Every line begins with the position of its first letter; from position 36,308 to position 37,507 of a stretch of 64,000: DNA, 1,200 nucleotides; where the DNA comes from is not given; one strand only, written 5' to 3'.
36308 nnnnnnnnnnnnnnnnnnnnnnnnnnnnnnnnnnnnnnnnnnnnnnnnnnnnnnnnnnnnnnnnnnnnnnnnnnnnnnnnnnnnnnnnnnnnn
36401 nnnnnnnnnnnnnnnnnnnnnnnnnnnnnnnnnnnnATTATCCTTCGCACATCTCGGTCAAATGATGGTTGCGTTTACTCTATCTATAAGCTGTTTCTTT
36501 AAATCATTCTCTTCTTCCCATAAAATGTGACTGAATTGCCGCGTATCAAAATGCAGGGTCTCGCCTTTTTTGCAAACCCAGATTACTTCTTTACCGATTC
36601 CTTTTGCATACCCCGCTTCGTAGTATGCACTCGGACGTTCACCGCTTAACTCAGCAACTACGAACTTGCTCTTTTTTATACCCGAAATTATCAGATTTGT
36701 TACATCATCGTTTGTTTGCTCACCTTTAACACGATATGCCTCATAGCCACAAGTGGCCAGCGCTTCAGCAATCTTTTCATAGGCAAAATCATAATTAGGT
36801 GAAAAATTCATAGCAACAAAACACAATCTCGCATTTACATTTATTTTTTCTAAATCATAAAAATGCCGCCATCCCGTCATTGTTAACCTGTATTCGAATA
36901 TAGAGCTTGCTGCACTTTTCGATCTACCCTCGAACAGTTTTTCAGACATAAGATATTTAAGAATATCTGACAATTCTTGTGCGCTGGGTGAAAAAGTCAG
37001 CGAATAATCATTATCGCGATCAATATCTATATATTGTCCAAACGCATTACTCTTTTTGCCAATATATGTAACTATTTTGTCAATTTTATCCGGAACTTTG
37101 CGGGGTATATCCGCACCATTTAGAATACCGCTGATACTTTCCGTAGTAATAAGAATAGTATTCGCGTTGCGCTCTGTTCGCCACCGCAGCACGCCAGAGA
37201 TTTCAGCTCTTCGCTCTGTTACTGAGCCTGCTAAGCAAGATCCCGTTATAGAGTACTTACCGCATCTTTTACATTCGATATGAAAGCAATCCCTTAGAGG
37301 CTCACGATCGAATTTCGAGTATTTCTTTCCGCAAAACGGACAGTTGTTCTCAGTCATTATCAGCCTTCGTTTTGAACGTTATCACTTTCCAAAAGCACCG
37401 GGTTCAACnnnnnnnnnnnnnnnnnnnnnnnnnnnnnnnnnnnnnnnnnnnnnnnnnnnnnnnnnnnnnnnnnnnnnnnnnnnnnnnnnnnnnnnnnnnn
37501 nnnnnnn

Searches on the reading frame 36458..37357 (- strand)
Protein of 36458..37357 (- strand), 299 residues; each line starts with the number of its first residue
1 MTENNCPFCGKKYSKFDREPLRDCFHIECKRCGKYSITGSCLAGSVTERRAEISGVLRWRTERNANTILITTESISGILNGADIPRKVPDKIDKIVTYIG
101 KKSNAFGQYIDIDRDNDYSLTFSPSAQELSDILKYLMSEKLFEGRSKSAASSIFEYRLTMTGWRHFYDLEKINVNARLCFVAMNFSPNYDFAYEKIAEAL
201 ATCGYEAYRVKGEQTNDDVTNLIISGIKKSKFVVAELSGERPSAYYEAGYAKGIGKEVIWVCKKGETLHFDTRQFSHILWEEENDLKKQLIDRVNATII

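Call 3: search_protein_families(library=padloc, proteins=[window:36458-37357:-], max_evalue=0.01)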
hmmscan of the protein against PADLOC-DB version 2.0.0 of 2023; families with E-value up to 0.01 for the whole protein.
window:36458-37357:- (299 aa): 1 family
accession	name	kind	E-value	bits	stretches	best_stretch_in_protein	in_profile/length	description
PDLC00733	Effector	-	1.7e-11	41.6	1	203-288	275-362/388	TIR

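Call 4: search_protein_families(library=pfam, proteins=[window:36458-37357:-], max_evalue=0.01)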
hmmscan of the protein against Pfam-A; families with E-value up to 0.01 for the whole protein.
window:36458-37357:- (299 aa): 1 family
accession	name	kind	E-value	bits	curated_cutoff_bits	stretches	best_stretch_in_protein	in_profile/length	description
PF05014.21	Nuc_deoxyrib_tr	-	2.2e-05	25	28.8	1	185-268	9-103/117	Nucleoside 2-deoxyribosyltransferase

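Call 5: search_protein_families(library=ncbifam, proteins=[window:36458-37357:-], max_evalue=0.01)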
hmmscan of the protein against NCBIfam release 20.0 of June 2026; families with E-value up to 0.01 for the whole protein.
window:36458-37357:- (299 aa): 1 family
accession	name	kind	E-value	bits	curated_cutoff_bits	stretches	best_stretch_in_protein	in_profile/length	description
TIGR03655.1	anti_R_Lar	subfamily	0.0088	16.3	39.6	0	5-34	3-36/55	Lar family restriction alleviation protein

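Call 53: search_protein_families(library=phrogs, proteins=[window:36458-37357:-], max_evalue=0.01)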
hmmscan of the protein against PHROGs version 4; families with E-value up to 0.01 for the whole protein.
window:36458-37357:- (299 aa): 4 families
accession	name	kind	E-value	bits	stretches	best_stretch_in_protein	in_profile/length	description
phrog_16139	-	unknown function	7.6e-35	121.5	1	84-299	106-323/323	-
phrog_3634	-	unknown function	3.2e-16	60.6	1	193-298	27-132/237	-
phrog_26406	-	unknown function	6.4e-08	33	1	173-264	201-294/343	-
phrog_10872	-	unknown function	6.8e-07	29.8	1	198-292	52-146/306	-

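Call 55: find_homologous_proteins(query=window:36458-37357:-)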
Query window:36458-37357:- (299 aa): 50 proteins with E <= 0.001 among 1177 candidates.
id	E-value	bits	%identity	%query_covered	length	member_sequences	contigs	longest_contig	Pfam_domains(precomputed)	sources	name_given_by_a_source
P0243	2.4e-201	685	100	100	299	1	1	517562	PF05014.22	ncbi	-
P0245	1.2e-95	338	51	99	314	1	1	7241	-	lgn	-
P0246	1.6e-85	305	49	98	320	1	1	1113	-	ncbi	-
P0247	4.5e-80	287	44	99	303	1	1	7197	-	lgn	-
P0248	1.5e-79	285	45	99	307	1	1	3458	-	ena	-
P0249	7.9e-70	253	46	93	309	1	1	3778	-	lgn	-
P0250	2.0e-69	252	45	86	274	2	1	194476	PF05014.22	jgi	-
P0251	4.6e-68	248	42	100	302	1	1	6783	-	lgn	-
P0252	3.7e-60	222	40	99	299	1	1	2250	-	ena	-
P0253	1.9e-48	183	37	99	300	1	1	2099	-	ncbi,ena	-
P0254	6.6e-39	152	33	98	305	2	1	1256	-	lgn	-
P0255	8.5e-31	125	32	97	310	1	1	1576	-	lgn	-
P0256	4.9e-29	120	30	99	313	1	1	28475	-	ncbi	-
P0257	3.8e-28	117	31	98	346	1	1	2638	-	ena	-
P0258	3.5e-26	110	37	72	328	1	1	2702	-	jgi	jgi:nucleoside 2-deoxyribosyltransferase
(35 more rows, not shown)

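Call 56: find_encoding_contigs(protein=P0250, flank=6000, max_places=1)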
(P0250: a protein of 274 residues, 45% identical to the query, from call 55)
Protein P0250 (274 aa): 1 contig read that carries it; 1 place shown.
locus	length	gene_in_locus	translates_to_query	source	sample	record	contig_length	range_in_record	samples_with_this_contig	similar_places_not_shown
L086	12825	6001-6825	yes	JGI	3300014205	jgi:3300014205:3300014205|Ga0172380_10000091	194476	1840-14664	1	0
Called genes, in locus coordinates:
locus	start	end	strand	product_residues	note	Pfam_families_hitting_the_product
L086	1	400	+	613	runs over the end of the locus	PF08448:PAS_4 (faint), PF13426:PAS_9, PF00512:HisKA, PF02518:HATPase_c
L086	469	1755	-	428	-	PF01943:Polysacc_synt, PF13440:Polysacc_synt_3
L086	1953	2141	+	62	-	-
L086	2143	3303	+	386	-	PF17761:DUF1016_N, PF00565:SNase (weak)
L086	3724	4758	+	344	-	PF12728:HTH_17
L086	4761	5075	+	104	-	PF14213:DUF4325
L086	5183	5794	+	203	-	-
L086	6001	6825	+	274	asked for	PF05014:Nuc_deoxyrib_tr (faint)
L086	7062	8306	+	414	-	PF00232:Glyco_hydro_1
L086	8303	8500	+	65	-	-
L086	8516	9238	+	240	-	PF12801:Fer4_5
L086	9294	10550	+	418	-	PF00270:DEAD, PF04851:ResIII, PF00271:Helicase_C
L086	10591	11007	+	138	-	PF03013:Pyr_excise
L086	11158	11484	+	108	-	-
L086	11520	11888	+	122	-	PF00072:Response_reg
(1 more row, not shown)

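Call 57: find_encoding_contigs(protein=P0245, flank=6000, max_places=1)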
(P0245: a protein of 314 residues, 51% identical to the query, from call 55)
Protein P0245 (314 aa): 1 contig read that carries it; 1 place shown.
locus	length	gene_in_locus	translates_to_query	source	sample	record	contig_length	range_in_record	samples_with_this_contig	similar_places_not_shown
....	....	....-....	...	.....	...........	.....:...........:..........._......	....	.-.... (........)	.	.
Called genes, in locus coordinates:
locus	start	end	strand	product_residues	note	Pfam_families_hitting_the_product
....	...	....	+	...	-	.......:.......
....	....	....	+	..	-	-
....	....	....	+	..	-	-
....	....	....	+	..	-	-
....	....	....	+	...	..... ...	-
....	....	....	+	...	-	-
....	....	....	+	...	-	-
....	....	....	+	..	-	-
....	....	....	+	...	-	-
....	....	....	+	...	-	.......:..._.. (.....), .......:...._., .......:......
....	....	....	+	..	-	?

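Call 58: find_encoding_contigs(protein=P0247, flank=6000, max_places=1)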
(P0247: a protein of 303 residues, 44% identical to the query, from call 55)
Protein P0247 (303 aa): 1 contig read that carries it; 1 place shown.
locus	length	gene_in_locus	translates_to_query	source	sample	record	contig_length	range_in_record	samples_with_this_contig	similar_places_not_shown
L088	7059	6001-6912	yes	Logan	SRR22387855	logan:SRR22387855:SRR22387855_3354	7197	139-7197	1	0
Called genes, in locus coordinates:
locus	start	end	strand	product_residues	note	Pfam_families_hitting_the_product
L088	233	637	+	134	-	-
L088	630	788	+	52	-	-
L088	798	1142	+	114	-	PF04026:SpoVG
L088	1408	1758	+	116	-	-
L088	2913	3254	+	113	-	-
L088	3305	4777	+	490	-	-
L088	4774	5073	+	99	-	-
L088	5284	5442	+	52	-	PF12728:HTH_17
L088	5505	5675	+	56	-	-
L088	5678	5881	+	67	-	-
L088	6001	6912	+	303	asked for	-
